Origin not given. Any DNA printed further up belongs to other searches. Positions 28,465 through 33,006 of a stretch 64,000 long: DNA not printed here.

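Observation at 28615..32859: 1414-aa protein combining class III nucleotide cyclase, degenerate cyclase, STAND-type NTPase and TPR array, directly upstream of the RiPP-like genes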

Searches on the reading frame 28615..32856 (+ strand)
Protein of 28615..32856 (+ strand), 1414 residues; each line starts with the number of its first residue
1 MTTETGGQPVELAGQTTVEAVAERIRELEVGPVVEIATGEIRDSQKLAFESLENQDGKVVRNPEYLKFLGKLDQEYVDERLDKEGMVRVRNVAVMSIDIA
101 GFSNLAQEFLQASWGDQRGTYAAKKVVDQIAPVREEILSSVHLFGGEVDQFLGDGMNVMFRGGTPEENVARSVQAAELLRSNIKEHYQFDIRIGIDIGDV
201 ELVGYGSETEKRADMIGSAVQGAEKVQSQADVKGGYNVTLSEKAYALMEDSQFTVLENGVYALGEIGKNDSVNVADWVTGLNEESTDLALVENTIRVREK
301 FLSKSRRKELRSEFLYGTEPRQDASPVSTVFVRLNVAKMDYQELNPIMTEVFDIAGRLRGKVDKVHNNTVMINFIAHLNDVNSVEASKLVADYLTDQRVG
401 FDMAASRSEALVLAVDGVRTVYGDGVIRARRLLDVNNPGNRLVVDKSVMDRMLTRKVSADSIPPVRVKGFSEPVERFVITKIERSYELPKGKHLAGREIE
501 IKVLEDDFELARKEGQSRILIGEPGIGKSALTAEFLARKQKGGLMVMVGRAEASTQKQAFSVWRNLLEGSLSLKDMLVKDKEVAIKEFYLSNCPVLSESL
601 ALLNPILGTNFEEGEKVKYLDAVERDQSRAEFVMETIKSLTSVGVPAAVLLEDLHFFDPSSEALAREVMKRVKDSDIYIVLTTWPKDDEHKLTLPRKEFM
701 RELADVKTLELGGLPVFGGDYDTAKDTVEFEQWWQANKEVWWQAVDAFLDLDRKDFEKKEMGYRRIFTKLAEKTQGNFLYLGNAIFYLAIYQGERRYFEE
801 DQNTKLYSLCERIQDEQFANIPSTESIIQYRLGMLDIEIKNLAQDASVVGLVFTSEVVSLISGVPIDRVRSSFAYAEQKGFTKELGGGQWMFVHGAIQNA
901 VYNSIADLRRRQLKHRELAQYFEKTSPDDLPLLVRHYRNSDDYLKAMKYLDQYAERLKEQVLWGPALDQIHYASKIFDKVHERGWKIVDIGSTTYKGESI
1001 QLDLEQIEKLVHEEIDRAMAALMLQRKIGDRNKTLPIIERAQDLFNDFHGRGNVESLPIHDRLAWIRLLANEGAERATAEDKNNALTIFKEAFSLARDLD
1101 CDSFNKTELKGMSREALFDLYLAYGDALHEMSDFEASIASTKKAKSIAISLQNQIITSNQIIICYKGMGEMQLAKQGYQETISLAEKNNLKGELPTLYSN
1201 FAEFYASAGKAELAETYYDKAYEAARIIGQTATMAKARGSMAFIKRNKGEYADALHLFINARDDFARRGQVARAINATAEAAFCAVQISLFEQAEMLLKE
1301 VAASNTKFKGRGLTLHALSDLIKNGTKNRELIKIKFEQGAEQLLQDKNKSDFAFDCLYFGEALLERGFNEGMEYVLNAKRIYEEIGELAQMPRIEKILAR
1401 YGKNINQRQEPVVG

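Call 4: search_protein_families(library=pfam, proteins=[window:28615-32856:+], max_evalue=1)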
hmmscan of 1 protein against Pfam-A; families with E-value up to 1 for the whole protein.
window:28615-32856:+ (1414 aa): 9 families
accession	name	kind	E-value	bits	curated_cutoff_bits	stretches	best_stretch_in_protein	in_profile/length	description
PF13191.12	AAA_16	-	2.4e-10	41.6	32.6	1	494-674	2-161/167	AAA ATPase domain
PF00211.25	Guanylate_cyc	-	9.8e-06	25.7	21.9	1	176-263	86-170/183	Adenylate and Guanylate cyclase catalytic domain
PF13424.12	TPR_12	-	1.8e-05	25.3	30.1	2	1157-1226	5-76/77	Tetratricopeptide repeat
PF10602.15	RPN7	-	0.0021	18.2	29.6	1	1178-1252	19-93/174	26S proteasome subunit RPN7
PF13401.12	AAA_22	-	0.011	16.4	27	1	515-666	5-102/130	AAA domain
PF07728.20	AAA_5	-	0.016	15.6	22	1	519-550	3-35/139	AAA domain (dynein-related subfamily)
PF14649.11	Spatacsin_C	-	0.018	14.6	25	1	1211-1298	140-221/296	Spatacsin C-terminus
PF13181.12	TPR_8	-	0.019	15.5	25.7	1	1197-1225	3-31/34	Tetratricopeptide repeat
PF13374.12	TPR_10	-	0.073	13.6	27.5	0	1197-1226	4-33/42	Tetratricopeptide repeat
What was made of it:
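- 30094..30759 (+): STAND nucleotide-binding domain (about residues 494-715). Walker A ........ is at 522-529 (nt 30178-30201). Walker B VLLED is at 649-653 (nt 30559-30573), followed by the LHFFD motif. Pfam AAA_16, E 2.4e-10 (call 4).
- On Class III nucleotidyl cyclase (PF00211): C1 scores 25.7 bits against the PF00211 cut-off of 21.9 (call 4).
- On TOMM kinase/cyclase fusion (TIGR03903): No kinase family appears in Pfam (call 4).
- Checked: Pfam gives AAA_16 at residues 494-674 (E 2.4e-10), Guanylate_cyc (25.7 bits against a cut-off of 21.9) and TPR_12 at 1157-1226 (below its cut-off) (call 4).
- Pfam AAA_16, Guanylate_cyc and TPR_12 match the protein (call 4).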

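Call 6: search_protein_families(library=ncbifam, proteins=[window:28615-32856:+], max_evalue=0.01)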
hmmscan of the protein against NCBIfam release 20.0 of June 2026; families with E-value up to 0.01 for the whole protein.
window:28615-32856:+ (1414 aa): 3 families
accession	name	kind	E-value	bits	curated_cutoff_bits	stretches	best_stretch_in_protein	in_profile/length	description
TIGR03903.1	TOMM_kin_cyc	equivalog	1.3e-13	49.7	705.75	1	428-686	413-675/1267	TOMM system kinase/cyclase fusion protein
NF053720.1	NsdA_fam_reg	subfamily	1.2e-05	25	75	1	1208-1285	214-292/432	NsdA family TPR-like regulatory protein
NF040586.1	FxSxx_TPR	equivalog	0.0008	18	300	0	1169-1304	528-669/830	FxSxx-COOH system tetratricopeptide repeat protein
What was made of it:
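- The TIGR03903 score is 49.7 bits against a cut-off of 705.75, and there is no kinase domain (calls 4, 6).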
